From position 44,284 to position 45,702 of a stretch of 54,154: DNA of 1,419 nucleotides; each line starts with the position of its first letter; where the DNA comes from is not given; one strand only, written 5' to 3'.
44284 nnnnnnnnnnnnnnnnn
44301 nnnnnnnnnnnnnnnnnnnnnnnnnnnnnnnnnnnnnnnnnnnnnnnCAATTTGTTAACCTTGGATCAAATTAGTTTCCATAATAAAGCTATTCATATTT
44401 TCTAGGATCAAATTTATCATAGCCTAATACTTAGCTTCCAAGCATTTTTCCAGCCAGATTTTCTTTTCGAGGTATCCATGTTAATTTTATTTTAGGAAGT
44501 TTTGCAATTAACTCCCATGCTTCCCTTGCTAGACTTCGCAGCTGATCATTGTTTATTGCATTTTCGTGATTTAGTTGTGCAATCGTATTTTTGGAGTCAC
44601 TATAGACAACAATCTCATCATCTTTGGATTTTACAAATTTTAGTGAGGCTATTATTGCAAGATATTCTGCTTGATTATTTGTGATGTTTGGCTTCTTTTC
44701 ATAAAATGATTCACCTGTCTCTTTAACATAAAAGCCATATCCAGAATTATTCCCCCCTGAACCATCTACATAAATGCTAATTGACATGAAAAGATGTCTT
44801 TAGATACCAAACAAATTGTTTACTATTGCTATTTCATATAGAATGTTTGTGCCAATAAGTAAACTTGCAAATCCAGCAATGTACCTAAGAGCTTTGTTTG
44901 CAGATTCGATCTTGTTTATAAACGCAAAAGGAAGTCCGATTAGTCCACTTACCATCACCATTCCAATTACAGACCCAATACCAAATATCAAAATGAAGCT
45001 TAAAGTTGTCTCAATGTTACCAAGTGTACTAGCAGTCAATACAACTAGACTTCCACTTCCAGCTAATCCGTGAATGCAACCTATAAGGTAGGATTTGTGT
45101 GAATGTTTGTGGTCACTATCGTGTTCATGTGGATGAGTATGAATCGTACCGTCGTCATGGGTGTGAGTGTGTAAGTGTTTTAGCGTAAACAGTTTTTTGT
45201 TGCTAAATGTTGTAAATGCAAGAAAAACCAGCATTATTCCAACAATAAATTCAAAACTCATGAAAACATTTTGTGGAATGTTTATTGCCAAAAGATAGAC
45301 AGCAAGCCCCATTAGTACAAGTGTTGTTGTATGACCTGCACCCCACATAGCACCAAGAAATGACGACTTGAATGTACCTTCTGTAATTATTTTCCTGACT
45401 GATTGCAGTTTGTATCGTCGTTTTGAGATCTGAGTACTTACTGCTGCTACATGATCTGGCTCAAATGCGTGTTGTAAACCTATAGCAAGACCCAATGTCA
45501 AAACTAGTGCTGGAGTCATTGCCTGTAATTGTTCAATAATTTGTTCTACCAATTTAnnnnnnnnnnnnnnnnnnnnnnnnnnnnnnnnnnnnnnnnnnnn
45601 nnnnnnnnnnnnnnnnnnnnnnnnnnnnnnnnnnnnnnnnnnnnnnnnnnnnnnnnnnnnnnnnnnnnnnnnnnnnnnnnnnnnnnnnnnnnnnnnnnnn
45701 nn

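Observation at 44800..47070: Tightly coupled operon: arginase-fold ureohydrolase, orphan urease-gamma-like protein and His-rich Ni/Co transporter, a candidate nickel-dependent guanidino-compound hydrolase system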

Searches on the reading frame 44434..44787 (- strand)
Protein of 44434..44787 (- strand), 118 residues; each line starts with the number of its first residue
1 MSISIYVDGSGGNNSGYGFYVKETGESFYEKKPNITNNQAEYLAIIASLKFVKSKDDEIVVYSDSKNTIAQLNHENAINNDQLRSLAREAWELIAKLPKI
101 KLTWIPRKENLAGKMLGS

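Call 3: search_protein_families(library=pfam, proteins=[window:44434-44787:-], max_evalue=1)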
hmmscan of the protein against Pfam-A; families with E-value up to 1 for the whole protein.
window:44434-44787:- (118 aa): 3 families
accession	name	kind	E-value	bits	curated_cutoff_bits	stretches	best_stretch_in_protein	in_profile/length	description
PF13456.12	RVT_3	-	3.7e-13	49.9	21.6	1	32-112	35-115/123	Reverse transcriptase-like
PF00075.30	RNase_H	-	5e-11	43.4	25.8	1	3-106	4-120/141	RNase H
PF11526.13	Pfc11_Clp1_ID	-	0.11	12.2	24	1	51-67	24-40/43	Pcf11, Clp1-interaction domain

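Call 4: search_protein_families(library=ncbifam, proteins=[window:44434-44787:-], max_evalue=1)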
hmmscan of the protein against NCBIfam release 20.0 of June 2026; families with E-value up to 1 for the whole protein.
window:44434-44787:- (118 aa): 11 families
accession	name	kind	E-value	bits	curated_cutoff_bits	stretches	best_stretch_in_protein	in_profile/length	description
NF041175.1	RNAseHI_Thmprot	equivalog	6.9e-17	61.6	140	1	30-112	41-124/143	ribonuclease HI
NF005567.0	PRK07238.1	equivalog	3.3e-13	49.7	326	1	8-112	9-122/378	bifunctional RNase H/acid phosphatase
NF046109.1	RNaseH_Halikb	equivalog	1.7e-10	41.2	320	1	4-96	84-179/211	ribonuclease H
NF041306.1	RnaseHI_Halo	equivalog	2.7e-09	37.2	300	1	30-110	103-184/197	ribonuclease HI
NF010482.0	PRK13907.1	equivalog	3.3e-07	30.4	231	1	3-111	2-115/128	ribonuclease H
NF001236.0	PRK00203.1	equivalog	8.6e-07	28.6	160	1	2-69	4-75/151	ribonuclease HI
NF005822.0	PRK07708.1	equivalog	0.00014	21.5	175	1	4-111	75-196/220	hypothetical protein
NF005116.0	PRK06548.1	equivalog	0.0078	16.2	280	1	13-73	19-78/161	ribonuclease H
NF006433.0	PRK08719.1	subfamily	0.0092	15.8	170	1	4-73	6-83/147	ribonuclease H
TIGR01484.1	HAD-SF-IIB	subfamily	0.067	13.2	41.8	1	50-110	66-129/221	HAD-IIB family hydrolase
NF003766.0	PRK05362.1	equivalog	0.084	11.6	256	1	28-96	122-190/396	phosphopentomutase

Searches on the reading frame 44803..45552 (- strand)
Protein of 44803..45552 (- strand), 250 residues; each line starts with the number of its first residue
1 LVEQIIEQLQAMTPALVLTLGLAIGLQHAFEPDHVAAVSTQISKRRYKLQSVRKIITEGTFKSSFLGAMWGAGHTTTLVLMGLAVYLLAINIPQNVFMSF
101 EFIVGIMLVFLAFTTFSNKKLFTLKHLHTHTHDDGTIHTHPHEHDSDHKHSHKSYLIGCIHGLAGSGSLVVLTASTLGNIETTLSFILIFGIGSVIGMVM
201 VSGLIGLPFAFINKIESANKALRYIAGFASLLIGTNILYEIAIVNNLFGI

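Call 3: search_protein_families(library=pfam, proteins=[window:44803-45552:-], max_evalue=1)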
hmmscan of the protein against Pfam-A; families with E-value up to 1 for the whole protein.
window:44803-45552:- (250 aa): 3 families
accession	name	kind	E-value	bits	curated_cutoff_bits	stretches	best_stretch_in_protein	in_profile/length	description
PF03824.22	NicO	-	0.00021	21.2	27.7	1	23-207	10-204/287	High-affinity nickel-transport protein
PF11836.14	Phage_TAC_11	-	0.0088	16.5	27.8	1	14-59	13-57/96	Phage tail tube protein, GTA-gp10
PF04224.18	DUF417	-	0.014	15.4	27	1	76-244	13-165/175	Protein of unknown function, DUF417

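Call 4: search_protein_families(library=ncbifam, proteins=[window:44803-45552:-], max_evalue=1)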
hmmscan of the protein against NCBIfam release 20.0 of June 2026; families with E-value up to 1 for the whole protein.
window:44803-45552:- (250 aa): 3 families
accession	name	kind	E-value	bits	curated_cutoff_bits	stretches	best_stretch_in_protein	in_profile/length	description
NF007454.0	PRK10019.1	subfamily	0.0034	16.6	195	1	66-153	55-147/283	nickel/cobalt efflux transporter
NF033827.1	CDF_efflux_DmeF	equivalog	0.015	14.7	250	1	72-165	88-188/309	CDF family Co(II)/Ni(II) efflux transporter DmeF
NF053668.1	HypB_prefix_2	domain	0.036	14.5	35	1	124-152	27-55/64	hydrogenase nickel incorporation protein HypB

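Call 34: find_homologous_proteins(query=window:44803-45552:-, max_evalue=0.001)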
Query window:44803-45552:- (250 aa): 3181 proteins with E <= 0.001 among 5673 candidates; the best 120 are listed.
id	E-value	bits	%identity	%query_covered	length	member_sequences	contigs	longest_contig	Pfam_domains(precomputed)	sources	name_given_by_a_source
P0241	8.1e-150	515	96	100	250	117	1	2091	-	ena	-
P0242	9.4e-146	501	93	100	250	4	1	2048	-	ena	-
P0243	2.3e-144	497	93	100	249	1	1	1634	-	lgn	-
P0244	7.9e-144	495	92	100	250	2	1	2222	-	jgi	-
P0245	3.4e-141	487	90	100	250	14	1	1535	PF13386.13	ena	-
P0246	2.0e-137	474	91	96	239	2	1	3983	PF03824.23,PF13386.13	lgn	-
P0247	3.9e-127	441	78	100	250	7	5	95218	PF13386.13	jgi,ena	jgi:high-affinity nickel permease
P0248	1.7e-122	425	76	100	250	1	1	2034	-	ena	-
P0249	8.5e-122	423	77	100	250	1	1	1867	-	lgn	-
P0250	2.6e-121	421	76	100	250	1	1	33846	-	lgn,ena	-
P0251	2.6e-121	421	75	100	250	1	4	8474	-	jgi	-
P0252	8.5e-121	420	76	100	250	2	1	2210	-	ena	-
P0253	1.0e-120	420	76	100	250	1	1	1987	-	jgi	-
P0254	1.2e-120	419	76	100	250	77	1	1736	-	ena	-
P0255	1.5e-120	419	74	100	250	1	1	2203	-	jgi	jgi:high-affinity nickel permease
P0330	7.7e-106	371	67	100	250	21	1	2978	PF03824.23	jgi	-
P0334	4.6e-105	368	67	99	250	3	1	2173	PF03824.23,PF13386.13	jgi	-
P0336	1.1e-104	367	66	99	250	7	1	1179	PF03824.23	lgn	-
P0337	1.1e-104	367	66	100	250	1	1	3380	PF03824.23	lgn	-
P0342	5.6e-104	365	67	99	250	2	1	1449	PF03824.23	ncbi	-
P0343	5.8e-104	365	67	99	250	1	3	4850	PF03824.23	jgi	-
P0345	9.7e-104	364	67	99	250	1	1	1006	PF03824.23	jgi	-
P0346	1.5e-103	363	66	99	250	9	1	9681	PF03824.23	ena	-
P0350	2.3e-103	363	64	99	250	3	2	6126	PF03824.23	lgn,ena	-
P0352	3.5e-103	362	66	99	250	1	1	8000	PF03824.23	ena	-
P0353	4.3e-103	362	67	98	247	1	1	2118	PF03824.23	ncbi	ncbi:MAG: high frequency lysogenization protein HflD, partial [Nitrosopumilaceae archaeon]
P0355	6.0e-103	361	65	99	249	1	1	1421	PF03824.23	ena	-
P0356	7.2e-103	361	65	99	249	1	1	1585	PF03824.23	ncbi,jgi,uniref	ncbi:hypothetical protein LCGC14_2418040 [marine sediment metagenome]|uniref:Urease accessory protei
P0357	7.7e-103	361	65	99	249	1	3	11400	PF03824.23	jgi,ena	-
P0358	1.7e-102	360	65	99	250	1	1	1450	PF03824.23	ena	-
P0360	2.5e-102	359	65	99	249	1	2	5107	PF03824.23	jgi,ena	-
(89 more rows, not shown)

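Call 61: search_protein_families(library=pfam, alignment_id=A3, max_evalue=0.01)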
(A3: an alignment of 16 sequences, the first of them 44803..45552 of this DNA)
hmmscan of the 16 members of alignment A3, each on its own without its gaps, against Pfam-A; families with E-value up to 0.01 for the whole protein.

A. member 1, window:44803-45552:- (250 aa): 2 families
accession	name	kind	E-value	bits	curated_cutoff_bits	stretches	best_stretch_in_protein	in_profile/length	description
PF03824.22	NicO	-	0.00021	21.2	27.7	1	23-207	10-204/287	High-affinity nickel-transport protein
PF11836.14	Phage_TAC_11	-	0.0088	16.5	27.8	0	14-59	13-57/96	Phage tail tube protein, GTA-gp10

B. families by the number of members that match (of 16 scanned): 3 families
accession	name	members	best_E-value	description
PF03824.22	NicO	12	2.7e-06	High-affinity nickel-transport protein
PF13386.12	DsbD_2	2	2e-06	Cytochrome C biogenesis protein transmembrane region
PF11836.14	Phage_TAC_11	1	0.0088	Phage tail tube protein, GTA-gp10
